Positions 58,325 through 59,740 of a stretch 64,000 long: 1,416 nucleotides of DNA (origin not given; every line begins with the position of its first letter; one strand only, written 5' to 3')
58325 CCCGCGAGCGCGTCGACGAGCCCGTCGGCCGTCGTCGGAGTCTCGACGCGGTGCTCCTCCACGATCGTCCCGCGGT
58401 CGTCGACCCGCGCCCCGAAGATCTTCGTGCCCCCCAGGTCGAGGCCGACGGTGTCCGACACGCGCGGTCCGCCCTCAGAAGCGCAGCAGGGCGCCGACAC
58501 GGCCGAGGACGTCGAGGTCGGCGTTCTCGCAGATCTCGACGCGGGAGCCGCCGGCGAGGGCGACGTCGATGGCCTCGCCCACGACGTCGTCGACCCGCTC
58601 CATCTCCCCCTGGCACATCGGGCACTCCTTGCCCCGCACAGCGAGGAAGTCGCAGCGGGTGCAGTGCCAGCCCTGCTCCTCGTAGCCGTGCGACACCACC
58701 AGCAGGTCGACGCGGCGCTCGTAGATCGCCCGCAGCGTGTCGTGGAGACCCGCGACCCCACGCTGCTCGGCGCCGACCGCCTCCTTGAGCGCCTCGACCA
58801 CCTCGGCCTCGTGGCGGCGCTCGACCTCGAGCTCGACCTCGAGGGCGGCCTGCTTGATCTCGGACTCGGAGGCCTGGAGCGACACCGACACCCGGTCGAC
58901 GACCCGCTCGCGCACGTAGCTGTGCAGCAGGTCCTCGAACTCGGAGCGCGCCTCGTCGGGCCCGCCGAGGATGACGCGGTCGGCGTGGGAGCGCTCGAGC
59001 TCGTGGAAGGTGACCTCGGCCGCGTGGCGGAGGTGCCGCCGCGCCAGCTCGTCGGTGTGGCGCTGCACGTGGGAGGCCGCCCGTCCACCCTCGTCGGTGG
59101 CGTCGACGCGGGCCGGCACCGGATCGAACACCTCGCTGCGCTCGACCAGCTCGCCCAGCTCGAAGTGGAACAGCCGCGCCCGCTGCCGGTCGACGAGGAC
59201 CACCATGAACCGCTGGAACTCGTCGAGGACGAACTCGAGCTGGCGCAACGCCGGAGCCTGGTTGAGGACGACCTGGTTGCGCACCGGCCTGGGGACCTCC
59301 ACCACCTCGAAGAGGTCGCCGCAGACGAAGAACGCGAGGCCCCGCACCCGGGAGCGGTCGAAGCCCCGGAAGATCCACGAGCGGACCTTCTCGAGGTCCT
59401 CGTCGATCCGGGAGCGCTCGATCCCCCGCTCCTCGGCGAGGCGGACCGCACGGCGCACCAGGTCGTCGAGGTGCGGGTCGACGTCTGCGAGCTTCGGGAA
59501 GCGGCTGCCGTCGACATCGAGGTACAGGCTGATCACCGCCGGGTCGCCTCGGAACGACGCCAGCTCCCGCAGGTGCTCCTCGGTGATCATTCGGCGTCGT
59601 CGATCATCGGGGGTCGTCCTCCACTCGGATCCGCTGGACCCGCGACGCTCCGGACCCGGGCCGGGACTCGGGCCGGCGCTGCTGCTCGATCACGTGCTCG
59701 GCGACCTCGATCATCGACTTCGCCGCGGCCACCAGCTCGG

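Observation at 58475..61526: Co-directional SRPBCC / Get3-ArsA-like ATPase (HSP20 tail) / small Cys-His protein / eRF1-Pelota-like protein string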

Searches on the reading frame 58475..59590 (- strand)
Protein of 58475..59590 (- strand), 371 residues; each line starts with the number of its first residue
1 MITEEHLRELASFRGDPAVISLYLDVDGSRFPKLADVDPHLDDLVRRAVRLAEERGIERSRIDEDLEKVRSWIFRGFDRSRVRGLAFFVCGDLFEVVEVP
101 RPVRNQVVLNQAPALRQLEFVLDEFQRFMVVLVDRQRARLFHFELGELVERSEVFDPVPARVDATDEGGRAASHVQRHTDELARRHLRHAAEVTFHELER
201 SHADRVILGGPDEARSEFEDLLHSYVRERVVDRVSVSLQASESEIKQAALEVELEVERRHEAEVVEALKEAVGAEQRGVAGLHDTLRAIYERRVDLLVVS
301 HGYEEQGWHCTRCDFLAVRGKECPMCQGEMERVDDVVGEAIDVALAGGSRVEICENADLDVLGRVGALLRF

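Call 4: search_protein_families(library=pfam, proteins=[window:58475-59590:-], max_evalue=0.01)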
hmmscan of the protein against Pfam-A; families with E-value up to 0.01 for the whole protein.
window:58475-59590:- (371 aa): 4 families
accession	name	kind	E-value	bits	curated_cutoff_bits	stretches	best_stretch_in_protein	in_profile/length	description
PF18854.6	baeRF_family10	-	2.5e-31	109.3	27.1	1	113-252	1-141/143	Bacterial archaeo-eukaryotic release factor family 10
PF18845.6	baeRF_family3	-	4.7e-08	34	31.5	1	127-293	1-168/168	Bacterial archaeo-eukaryotic release factor family 3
PF18844.6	baeRF_family2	-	1.3e-06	29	26.9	1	128-273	2-148/149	Bacterial archaeo-eukaryotic release factor family 2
PF18856.6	baeRF_family12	-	0.00012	23.1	27.7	1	128-238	2-126/138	Bacterial archaeo-eukaryotic release factor family 12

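Call 11: find_homologous_proteins(query=window:58475-59590:-)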
Query window:58475-59590:- (371 aa): 1347 proteins with E <= 0.001 among 8000 candidates; the best 120 are listed.
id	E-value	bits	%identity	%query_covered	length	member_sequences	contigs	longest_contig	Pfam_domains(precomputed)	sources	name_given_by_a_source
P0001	1.7e-236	802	100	100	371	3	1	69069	PF18845.7,PF18844.7,PF18854.7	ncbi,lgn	-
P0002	2.7e-153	529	66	100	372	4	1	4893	PF18845.7,PF18844.7,PF18854.7,PF18856.7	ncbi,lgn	-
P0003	8.6e-151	520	66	100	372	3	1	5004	PF18845.7,PF18844.7,PF18854.7,PF18856.7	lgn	-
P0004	1.3e-149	517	65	100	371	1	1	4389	PF18845.7,PF18844.7,PF18854.7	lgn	-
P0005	3.7e-137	476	61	100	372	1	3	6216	PF18854.7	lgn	-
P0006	8.9e-133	461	60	100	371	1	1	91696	PF18845.7,PF18844.7,PF18854.7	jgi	jgi:peptide subunit release factor 1 (eRF1)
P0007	1.6e-130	454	60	100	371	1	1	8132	PF18845.7,PF18844.7,PF18854.7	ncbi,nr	ncbi:MAG: hypothetical protein HYU28_01720 [Actinobacteria bacterium]|nr:hypothetical protein [Actin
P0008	1.9e-130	454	58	100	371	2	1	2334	PF18845.7,PF18844.7,PF18854.7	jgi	-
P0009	4.1e-129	449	58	100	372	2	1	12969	PF03464.21,PF18845.7,PF18854.7,PF18856.7,PF18859.7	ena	-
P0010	7.5e-129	448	58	100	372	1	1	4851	PF18845.7,PF18844.7,PF18854.7,PF18856.7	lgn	-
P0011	1.3e-126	441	58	100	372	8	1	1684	PF03464.21,PF18854.7,PF18856.7,PF18859.7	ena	-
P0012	8.1e-126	438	59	100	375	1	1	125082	PF03464.21,PF18845.7,PF18854.7,PF18856.7,PF18859.7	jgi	jgi:peptide chain release factor subunit 1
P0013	2.4e-125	437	58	100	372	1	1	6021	PF03464.21,PF18854.7,PF18859.7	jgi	-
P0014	6.4e-125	435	58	100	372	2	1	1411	PF03464.21,PF18854.7,PF18859.7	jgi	jgi:peptide chain release factor subunit 1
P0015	5.0e-124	432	58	100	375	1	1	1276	PF03464.21,PF18854.7,PF18856.7,PF18859.7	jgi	jgi:peptide chain release factor subunit 1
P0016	6.6e-124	432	57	100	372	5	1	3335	PF03464.21,PF18845.7,PF18844.7,PF18854.7,PF18856.7,PF18859.7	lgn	-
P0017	3.9e-121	423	57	100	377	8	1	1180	PF18845.7,PF18854.7,PF18856.7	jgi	jgi:peptide subunit release factor 1 (eRF1)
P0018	2.0e-120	421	56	100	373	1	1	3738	PF03464.21,PF18845.7,PF18854.7,PF18856.7,PF18859.7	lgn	-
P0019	2.6e-119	417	55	100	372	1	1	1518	PF03464.21,PF18854.7,PF18856.7,PF18859.7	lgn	-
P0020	4.0e-118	413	55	100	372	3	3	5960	PF03464.21,PF18845.7,PF18844.7,PF18854.7,PF18859.7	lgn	-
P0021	9.8e-118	412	55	94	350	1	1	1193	PF18845.7,PF18844.7,PF18854.7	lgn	-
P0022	2.1e-117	411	56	100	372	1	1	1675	PF03464.21,PF18844.7,PF18854.7,PF18859.7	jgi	jgi:peptide chain release factor subunit 1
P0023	3.4e-116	407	57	100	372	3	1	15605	PF03464.21,PF18844.7,PF18854.7,PF18859.7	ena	-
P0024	3.8e-116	407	54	100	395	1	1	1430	PF18854.7,PF18856.7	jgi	jgi:peptide chain release factor subunit 1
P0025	8.6e-116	405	55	100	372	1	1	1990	PF03464.21,PF18844.7,PF18854.7,PF18859.7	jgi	jgi:peptide chain release factor subunit 1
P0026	9.1e-116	405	54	100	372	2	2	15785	PF03464.21,PF18854.7,PF18856.7,PF18859.7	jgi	jgi:peptide chain release factor subunit 1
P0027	1.6e-115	404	53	100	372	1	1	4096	PF03464.21,PF18854.7,PF18856.7,PF18859.7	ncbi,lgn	ncbi:MAG: Vms1/Ankzf1 family peptidyl-tRNA hydrolase [Acidimicrobiia bacterium]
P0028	2.0e-115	404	54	100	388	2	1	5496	PF18845.7,PF18854.7,PF18856.7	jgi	jgi:peptide subunit release factor 1 (eRF1)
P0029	3.1e-115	404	54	100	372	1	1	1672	PF03464.21,PF18854.7,PF18856.7,PF18859.7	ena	-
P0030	6.0e-115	403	55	100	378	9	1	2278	PF18845.7,PF18854.7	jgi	jgi:peptide subunit release factor 1 (eRF1)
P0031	1.0e-114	402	54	100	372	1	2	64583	PF03464.21,PF18854.7,PF18856.7,PF18859.7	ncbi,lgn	-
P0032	1.4e-114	401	54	100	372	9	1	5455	PF03464.21,PF18854.7,PF18856.7,PF18859.7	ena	-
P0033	2.1e-114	401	54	100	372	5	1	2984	PF03464.21,PF18854.7,PF18856.7,PF18859.7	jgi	jgi:peptide chain release factor subunit 1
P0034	3.3e-114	400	54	100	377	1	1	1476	PF18845.7,PF18854.7,PF18856.7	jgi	jgi:peptide chain release factor subunit 1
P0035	3.5e-114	400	54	100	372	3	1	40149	PF03464.21,PF18854.7,PF18856.7,PF18859.7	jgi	jgi:peptide subunit release factor 1 (eRF1)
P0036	4.4e-114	400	54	100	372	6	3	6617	PF03464.21,PF18854.7,PF18856.7,PF18859.7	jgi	jgi:peptide subunit release factor 1 (eRF1)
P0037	5.9e-114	399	55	100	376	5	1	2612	PF18845.7,PF18854.7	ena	-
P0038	1.3e-113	398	54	100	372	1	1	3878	PF03464.21,PF18854.7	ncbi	ncbi:MAG: hypothetical protein ACRDY7_13475 [Acidimicrobiia bacterium]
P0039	2.1e-113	397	54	100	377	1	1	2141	PF18845.7,PF18854.7,PF18856.7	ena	-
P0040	4.1e-113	397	54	100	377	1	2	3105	PF18845.7,PF18854.7,PF18856.7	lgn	-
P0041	5.5e-113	396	54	100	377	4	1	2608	PF18845.7,PF18854.7,PF18856.7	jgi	jgi:peptide chain release factor subunit 1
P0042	6.0e-113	396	54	100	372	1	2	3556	PF03464.21,PF18845.7,PF18854.7,PF18856.7,PF18859.7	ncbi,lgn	-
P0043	1.1e-112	395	54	100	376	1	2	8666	PF18845.7,PF18854.7,PF18856.7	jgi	jgi:peptide subunit release factor 1 (eRF1)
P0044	1.6e-112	395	55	100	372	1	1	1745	PF18854.7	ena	-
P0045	2.1e-112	394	54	100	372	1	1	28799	PF03464.21,PF18854.7,PF18856.7,PF18859.7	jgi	jgi:peptide subunit release factor 1 (eRF1)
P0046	3.3e-112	394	54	100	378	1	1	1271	PF18845.7,PF18854.7,PF18856.7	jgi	-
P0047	3.4e-112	394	53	100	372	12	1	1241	PF03464.21,PF18854.7,PF18856.7,PF18859.7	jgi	jgi:peptide subunit release factor 1 (eRF1)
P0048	3.8e-112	393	53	100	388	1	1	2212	PF18845.7,PF18854.7,PF18856.7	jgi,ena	jgi:peptide subunit release factor 1 (eRF1)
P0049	1.5e-111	391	53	100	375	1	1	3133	PF18845.7,PF18854.7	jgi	jgi:peptide chain release factor subunit 1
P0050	1.6e-111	391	53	100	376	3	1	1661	PF18845.7,PF18854.7,PF18856.7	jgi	jgi:peptide subunit release factor 1 (eRF1)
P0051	1.7e-111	391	53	100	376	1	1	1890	PF18845.7,PF18854.7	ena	-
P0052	1.9e-111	391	54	100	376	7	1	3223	PF18845.7,PF18854.7,PF18856.7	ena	-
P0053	2.1e-111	391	54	100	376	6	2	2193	PF18845.7,PF18854.7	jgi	jgi:peptide subunit release factor 1 (eRF1)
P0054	2.1e-111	391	55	100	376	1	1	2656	PF18845.7,PF18854.7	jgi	jgi:peptide chain release factor subunit 1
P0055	4.4e-111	390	54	100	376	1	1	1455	PF18845.7,PF18854.7,PF18856.7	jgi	jgi:peptide subunit release factor 1 (eRF1)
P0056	6.1e-111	389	53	100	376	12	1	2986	PF18845.7,PF18854.7,PF18856.7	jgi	jgi:peptide chain release factor subunit 1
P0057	8.0e-111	389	54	100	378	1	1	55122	PF18845.7,PF18854.7,PF18856.7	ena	-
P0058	9.0e-111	389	53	100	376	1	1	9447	PF18845.7,PF18854.7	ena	-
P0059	9.0e-111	389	54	100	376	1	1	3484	PF18845.7,PF18854.7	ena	-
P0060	9.9e-111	389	54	100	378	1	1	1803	PF18845.7,PF18854.7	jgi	jgi:peptide chain release factor subunit 1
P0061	1.0e-110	389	52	100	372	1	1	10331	PF18854.7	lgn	-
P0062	1.1e-110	389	53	100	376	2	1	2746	PF18845.7,PF18854.7,PF18856.7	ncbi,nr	ncbi:MAG: hypothetical protein QOF96_8 [Actinomycetota bacterium]|nr:hypothetical protein [Actinomyc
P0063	1.5e-110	388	52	100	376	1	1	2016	PF18845.7,PF18854.7,PF18856.7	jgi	jgi:peptide subunit release factor 1 (eRF1)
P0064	1.5e-110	388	53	100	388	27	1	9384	PF18845.7,PF18854.7,PF18856.7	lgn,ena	-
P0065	1.5e-110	388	55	100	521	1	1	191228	PF18845.7,PF18854.7,PF03364.26,PF10604.16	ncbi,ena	-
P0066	1.9e-110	388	53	100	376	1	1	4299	PF18845.7,PF18854.7,PF18856.7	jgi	jgi:peptide subunit release factor 1 (eRF1)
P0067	1.9e-110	388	55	100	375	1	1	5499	PF18845.7,PF18854.7,PF18856.7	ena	-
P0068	2.8e-110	387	54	100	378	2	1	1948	PF18845.7,PF18854.7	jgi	jgi:peptide chain release factor subunit 1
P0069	3.0e-110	387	53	100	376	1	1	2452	PF18845.7,PF18854.7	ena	-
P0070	3.1e-110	387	54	100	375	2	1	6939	PF18845.7,PF18854.7,PF18856.7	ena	-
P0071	4.5e-110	387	53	100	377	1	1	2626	PF18845.7,PF18854.7,PF18856.7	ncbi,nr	ncbi:MAG TPA: hypothetical protein VG034_11310 [Acidimicrobiia bacterium]|nr:hypothetical protein [A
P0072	4.5e-110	387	53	100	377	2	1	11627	PF18845.7,PF18854.7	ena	-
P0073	5.3e-110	386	54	100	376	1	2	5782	PF18845.7,PF18854.7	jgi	jgi:peptide chain release factor subunit 1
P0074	5.4e-110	386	53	100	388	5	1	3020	PF18845.7,PF18854.7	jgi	jgi:peptide chain release factor subunit 1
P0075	5.6e-110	386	53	100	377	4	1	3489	PF18845.7,PF18854.7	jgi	jgi:peptide chain release factor subunit 1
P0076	6.9e-110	386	53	100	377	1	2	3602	PF18845.7,PF18854.7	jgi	jgi:peptide chain release factor subunit 1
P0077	7.8e-110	386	54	100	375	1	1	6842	PF18845.7,PF18854.7,PF18856.7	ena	-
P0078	8.1e-110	386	55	100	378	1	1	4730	PF18845.7,PF18854.7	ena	-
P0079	8.3e-110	386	54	100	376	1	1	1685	PF18845.7,PF18854.7,PF18856.7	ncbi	-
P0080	1.0e-109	385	53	100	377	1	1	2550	PF18845.7,PF18854.7,PF18856.7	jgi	jgi:peptide chain release factor subunit 1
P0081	1.2e-109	385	53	100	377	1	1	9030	PF18845.7,PF18854.7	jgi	jgi:peptide chain release factor subunit 1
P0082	1.2e-109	385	54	100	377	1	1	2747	PF18845.7,PF18854.7,PF18856.7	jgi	jgi:peptide subunit release factor 1 (eRF1)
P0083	1.5e-109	385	53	100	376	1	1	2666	PF18845.7,PF18854.7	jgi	jgi:peptide subunit release factor 1 (eRF1)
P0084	1.5e-109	385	55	100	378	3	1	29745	PF18845.7,PF18854.7,PF18856.7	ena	-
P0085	1.6e-109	385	54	100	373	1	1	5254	PF18845.7,PF18854.7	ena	-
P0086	1.7e-109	385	51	100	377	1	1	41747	PF18845.7,PF18854.7,PF18856.7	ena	-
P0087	2.1e-109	384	53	100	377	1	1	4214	PF18845.7,PF18854.7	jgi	jgi:peptide subunit release factor 1 (eRF1)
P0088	2.1e-109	384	53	100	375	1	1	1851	PF18845.7,PF18854.7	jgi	jgi:peptide subunit release factor 1 (eRF1)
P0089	2.2e-109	384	53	100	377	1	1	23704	PF18845.7,PF18854.7,PF18856.7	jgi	jgi:peptide subunit release factor 1 (eRF1)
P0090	2.8e-109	384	53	100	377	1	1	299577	PF18845.7,PF18854.7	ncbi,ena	-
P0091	3.0e-109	384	53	100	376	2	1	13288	PF18845.7,PF18854.7,PF18856.7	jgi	jgi:peptide subunit release factor 1 (eRF1)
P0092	3.4e-109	384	54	100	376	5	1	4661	PF18845.7,PF18854.7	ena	-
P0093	5.2e-109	383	55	100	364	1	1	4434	PF18854.7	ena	-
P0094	5.2e-109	383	53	100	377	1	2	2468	PF18854.7,PF18856.7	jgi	jgi:peptide chain release factor subunit 1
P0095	5.6e-109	383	53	100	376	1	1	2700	PF18845.7,PF18854.7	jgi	jgi:peptide chain release factor subunit 1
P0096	6.0e-109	383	53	100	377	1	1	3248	PF18845.7,PF18854.7,PF18856.7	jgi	jgi:peptide subunit release factor 1 (eRF1)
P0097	6.2e-109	383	55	100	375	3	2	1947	PF18845.7,PF18854.7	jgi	jgi:peptide subunit release factor 1 (eRF1)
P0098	6.3e-109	383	52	100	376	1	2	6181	PF18845.7,PF18854.7,PF18856.7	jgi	jgi:peptide subunit release factor 1 (eRF1)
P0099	7.2e-109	383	53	100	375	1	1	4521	PF18845.7,PF18854.7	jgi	jgi:peptide subunit release factor 1 (eRF1)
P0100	7.5e-109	383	52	100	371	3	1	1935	PF18854.7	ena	-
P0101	7.9e-109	382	54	100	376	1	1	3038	PF18845.7,PF18854.7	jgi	jgi:peptide subunit release factor 1 (eRF1)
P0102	8.5e-109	382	52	100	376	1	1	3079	PF18845.7,PF18854.7,PF18856.7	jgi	jgi:peptide subunit release factor 1 (eRF1)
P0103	8.7e-109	382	54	100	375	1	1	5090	PF18845.7,PF18854.7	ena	-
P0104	8.9e-109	382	53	100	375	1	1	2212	PF18845.7,PF18854.7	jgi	jgi:peptide chain release factor subunit 1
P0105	9.3e-109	382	52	100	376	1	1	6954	PF18845.7,PF18854.7,PF18856.7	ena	-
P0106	1.0e-108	382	52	100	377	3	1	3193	PF18845.7,PF18854.7,PF18856.7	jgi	jgi:peptide chain release factor subunit 1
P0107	1.1e-108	382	53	100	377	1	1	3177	PF18845.7,PF18854.7,PF18856.7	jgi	-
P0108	1.2e-108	382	53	100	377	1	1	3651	PF18845.7,PF18854.7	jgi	-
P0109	1.2e-108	382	53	100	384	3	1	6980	PF03464.21,PF18844.7,PF18854.7,PF18859.7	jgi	jgi:peptide subunit release factor 1 (eRF1)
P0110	1.7e-108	381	54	100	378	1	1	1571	PF18845.7,PF18854.7,PF18856.7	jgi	jgi:peptide chain release factor subunit 1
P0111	2.0e-108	381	53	100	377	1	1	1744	PF18845.7,PF18854.7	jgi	-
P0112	2.2e-108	381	53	100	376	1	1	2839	PF18845.7,PF18854.7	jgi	jgi:peptide chain release factor subunit 1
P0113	2.8e-108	381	54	100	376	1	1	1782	PF18845.7,PF18854.7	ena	-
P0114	3.0e-108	381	53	100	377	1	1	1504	PF18845.7,PF18854.7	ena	-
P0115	3.6e-108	380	52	100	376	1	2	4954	PF18845.7,PF18854.7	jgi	jgi:peptide subunit release factor 1 (eRF1)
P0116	4.8e-108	380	52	100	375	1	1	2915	PF18845.7,PF18854.7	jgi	jgi:peptide chain release factor subunit 1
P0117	5.9e-108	380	52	100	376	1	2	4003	PF18845.7,PF18854.7,PF18856.7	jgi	-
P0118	7.6e-108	379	53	100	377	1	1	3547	PF18845.7,PF18854.7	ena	-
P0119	8.0e-108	379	53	100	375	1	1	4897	PF18845.7,PF18854.7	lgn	-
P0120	1.1e-107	379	51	100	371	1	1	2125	PF18854.7,PF18856.7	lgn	-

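Call 13: find_related_loci(query=A1, collection=genome_contigs, flank=8000)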
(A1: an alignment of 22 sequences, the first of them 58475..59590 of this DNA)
Query A1 (371 aa) in genome_contigs; peptide patterns used: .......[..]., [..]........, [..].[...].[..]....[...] (x = any residue, [..] = any of these).
598 stretches matched a pattern (row limit reached: there are more); 315 encode a relative of the query (tblastn E <= 1e-3); the best 80 are kept; 80 distinct loci.
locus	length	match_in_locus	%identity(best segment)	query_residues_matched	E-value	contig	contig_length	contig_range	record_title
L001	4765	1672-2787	66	1-371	6e-158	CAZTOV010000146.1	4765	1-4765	MAG TPA_asm: uncultured Burkholderiales bacterium isolate SRP284430_co1_89 genome assembly, contig: NODE_16770_length_47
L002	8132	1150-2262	60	1-371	3e-135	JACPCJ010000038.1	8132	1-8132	MAG: Actinomycetota bacterium isolate NC_groundwater_280_Ag_S-0.65um_70_9 S6_GD2017_2_S65_scaffold_11576, whole genome s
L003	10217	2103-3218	54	1-371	3e-120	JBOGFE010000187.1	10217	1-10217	MAG: Acidimicrobiia bacterium isolate SC-S_metawrap_bin.95 k127_4064905, whole genome shotgun sequence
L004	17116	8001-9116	54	1-371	9e-118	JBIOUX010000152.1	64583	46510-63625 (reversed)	MAG: Acidimicrobiia bacterium isolate MAG123 k127_3872324, whole genome shotgun sequence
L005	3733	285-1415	53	1-371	3e-118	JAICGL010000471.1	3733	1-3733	MAG: Acidimicrobiia bacterium isolate CF_bin.45 k141_183964_length_3733_cov_7.4095, whole genome shotgun sequence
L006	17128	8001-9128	55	1-371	3e-115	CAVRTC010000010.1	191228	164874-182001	MAG: uncultured Actinomycetes bacterium isolate MFD04212.bin.2.162 genome assembly, contig: contig_2982, whole genome sh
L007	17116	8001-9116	54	1-371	4e-113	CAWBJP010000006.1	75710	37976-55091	MAG: uncultured Actinomycetes bacterium isolate MFD09206.bin.2.84 genome assembly, contig: contig_18511, whole genome sh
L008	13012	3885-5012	52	1-371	4e-107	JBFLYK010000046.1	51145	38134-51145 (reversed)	MAG: Actinomycetota bacterium isolate MAG083 MAG083_46, whole genome shotgun sequence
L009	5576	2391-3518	53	1-371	3e-107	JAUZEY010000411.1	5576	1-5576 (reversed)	MAG: Actinomycetota bacterium isolate BP_133 scaffold_5252313, whole genome shotgun sequence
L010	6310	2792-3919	52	1-371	2e-106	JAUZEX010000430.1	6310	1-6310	MAG: Actinomycetota bacterium isolate BP_132 scaffold_3433208, whole genome shotgun sequence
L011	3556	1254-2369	53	1-371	2e-107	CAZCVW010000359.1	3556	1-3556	MAG TPA_asm: uncultured Burkholderiales bacterium isolate SRP136066_co1_408 genome assembly, contig: NODE_52607_length_3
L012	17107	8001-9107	51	1-371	4e-104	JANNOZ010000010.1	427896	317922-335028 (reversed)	MAG: Actinomycetes bacterium isolate SOY_34_metabat_262 SOY_34_k141_46130, whole genome shotgun sequence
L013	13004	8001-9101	49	1-371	2e-103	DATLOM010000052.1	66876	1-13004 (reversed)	MAG TPA_asm: Acidimicrobiales bacterium isolate SMAG_U13826 k141_4825900, whole genome shotgun sequence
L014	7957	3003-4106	50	2-371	8e-103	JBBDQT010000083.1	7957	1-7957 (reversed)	MAG: Acidimicrobiales bacterium isolate LejiaC_72_65 Lejia_C_20758_length_7957_cov_41, whole genome shotgun sequence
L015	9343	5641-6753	47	1-371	3e-102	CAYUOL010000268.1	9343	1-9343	MAG TPA_asm: uncultured Iamiaceae bacterium isolate SRP262948_co1_175 genome assembly, contig: NODE_7854_length_9343_cov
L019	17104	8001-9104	50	2-371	2e-100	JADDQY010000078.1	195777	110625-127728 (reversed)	MAG: Actinomycetota bacterium isolate LC5_5 AB19_LC5_1_length_195902_cov_74, whole genome shotgun sequence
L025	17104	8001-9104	49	2-371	1e-99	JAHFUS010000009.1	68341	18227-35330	MAG: Actinomycetes bacterium isolate nzgw85 NODE_292_length_68342_cov_27.262998, whole genome shotgun sequence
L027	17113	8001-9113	46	2-371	7e-99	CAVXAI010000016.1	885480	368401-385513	MAG: uncultured Acidimicrobiales bacterium isolate MFD05176.bin.2.218 genome assembly, contig: contig_30440, whole genom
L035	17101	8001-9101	50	1-371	3e-97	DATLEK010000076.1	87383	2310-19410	MAG TPA_asm: Acidimicrobiales bacterium isolate SMAG_U14374 k141_10633478, whole genome shotgun sequence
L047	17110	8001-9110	46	1-371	1e-93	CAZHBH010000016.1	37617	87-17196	MAG TPA_asm: uncultured Rhabdothermincola sp. isolate SRP263527_co2_154 genome assembly, contig: NODE_805_length_37617_c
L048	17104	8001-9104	46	2-371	3e-93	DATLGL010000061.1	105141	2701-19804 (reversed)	MAG TPA_asm: Acidimicrobiales bacterium isolate SMAG_U13613 k141_213268, whole genome shotgun sequence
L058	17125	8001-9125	47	2-371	1e-91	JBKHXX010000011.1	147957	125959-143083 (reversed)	MAG: Acidimicrobiia bacterium isolate N_bin.3.orig k127_544832, whole genome shotgun sequence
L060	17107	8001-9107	46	1-371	7e-91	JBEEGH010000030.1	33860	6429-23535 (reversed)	MAG: Acidimicrobiaceae bacterium isolate BP_82 scaffold_1779486, whole genome shotgun sequence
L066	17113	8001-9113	46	1-371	1e-90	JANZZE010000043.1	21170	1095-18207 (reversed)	MAG: Acidimicrobiales bacterium isolate SKW114 NODE_41_length_21213_cov_3.711251, whole genome shotgun sequence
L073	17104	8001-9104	46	1-371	5e-89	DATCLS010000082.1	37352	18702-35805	MAG TPA_asm: Acidimicrobiales bacterium isolate SMAG_U7128 k141_498307, whole genome shotgun sequence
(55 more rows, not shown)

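Call 15: find_encoding_contigs(protein=P0001, flank=10000, max_places=3)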
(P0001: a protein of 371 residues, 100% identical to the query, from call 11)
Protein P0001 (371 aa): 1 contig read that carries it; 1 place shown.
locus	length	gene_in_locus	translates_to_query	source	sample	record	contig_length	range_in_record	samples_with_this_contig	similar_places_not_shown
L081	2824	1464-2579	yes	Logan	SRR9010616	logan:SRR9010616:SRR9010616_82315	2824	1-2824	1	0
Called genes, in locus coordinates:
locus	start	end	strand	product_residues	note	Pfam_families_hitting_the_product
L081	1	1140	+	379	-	?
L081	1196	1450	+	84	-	-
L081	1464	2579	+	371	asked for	PF18854:baeRF_family10, PF18844:baeRF_family2 (weak), PF18845:baeRF_family3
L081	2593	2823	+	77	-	?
